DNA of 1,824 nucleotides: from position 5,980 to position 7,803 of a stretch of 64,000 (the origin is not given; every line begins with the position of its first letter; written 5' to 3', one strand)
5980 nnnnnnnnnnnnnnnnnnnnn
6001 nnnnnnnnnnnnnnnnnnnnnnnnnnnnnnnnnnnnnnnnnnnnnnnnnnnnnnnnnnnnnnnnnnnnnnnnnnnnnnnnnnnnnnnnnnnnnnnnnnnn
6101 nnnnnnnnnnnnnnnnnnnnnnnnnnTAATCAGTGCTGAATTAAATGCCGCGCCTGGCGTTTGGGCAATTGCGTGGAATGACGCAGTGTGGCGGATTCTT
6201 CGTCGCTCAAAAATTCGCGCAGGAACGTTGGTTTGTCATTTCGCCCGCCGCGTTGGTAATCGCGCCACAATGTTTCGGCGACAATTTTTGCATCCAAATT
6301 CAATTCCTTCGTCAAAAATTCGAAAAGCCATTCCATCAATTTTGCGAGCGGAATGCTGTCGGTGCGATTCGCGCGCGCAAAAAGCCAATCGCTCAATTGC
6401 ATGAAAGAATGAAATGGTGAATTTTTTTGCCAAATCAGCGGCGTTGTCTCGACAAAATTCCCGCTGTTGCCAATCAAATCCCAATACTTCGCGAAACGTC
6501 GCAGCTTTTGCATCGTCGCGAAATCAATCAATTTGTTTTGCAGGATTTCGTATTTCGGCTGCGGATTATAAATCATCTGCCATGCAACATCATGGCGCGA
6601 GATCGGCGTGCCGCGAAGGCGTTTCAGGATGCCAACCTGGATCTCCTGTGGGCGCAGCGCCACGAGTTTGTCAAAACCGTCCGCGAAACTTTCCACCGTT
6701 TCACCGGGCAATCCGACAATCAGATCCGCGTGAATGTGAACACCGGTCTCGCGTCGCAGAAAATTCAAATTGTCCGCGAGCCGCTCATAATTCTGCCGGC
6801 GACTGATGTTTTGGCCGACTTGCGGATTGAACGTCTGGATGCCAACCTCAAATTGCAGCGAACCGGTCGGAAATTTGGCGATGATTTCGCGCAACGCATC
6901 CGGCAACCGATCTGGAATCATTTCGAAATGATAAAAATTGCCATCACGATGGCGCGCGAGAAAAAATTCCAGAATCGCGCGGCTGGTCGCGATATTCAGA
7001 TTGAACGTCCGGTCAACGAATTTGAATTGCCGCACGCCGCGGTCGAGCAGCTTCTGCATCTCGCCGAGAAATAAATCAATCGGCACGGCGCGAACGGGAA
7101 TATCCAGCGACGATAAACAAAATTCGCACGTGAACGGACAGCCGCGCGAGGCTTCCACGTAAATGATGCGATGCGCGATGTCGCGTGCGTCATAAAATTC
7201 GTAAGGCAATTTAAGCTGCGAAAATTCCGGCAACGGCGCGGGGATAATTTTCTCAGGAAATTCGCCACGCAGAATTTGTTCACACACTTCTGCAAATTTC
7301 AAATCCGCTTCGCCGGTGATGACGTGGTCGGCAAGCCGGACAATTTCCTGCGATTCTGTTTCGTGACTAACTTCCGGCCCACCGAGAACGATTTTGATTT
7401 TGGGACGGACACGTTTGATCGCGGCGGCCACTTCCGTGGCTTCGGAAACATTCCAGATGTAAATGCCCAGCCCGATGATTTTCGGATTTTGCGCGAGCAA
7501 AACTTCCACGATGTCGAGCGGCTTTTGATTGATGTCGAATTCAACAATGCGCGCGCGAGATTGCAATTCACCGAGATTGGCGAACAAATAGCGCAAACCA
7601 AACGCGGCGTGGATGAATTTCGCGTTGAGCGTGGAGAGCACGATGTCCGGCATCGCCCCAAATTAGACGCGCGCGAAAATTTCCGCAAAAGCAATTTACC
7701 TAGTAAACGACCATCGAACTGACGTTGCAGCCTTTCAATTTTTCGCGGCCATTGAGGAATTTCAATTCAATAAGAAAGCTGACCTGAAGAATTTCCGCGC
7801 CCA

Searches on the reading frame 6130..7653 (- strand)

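Call 58: search_protein_families(library=pfam, proteins=[window:6130-7653:-], max_evalue=0.01)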
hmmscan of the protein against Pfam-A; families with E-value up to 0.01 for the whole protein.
window:6130-7653:- (507 aa): 3 families
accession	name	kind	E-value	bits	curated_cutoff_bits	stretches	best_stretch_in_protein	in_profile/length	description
PF04055.27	Radical_SAM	-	1.5e-15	58.2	29.5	1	167-325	2-161/166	Radical SAM superfamily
PF13311.11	DUF4080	-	1.9e-15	58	22.9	1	358-495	3-142/188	Protein of unknown function (DUF4080)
PF02310.24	B12-binding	-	8.6e-14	51.9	32.1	1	9-123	6-120/121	B12 binding domain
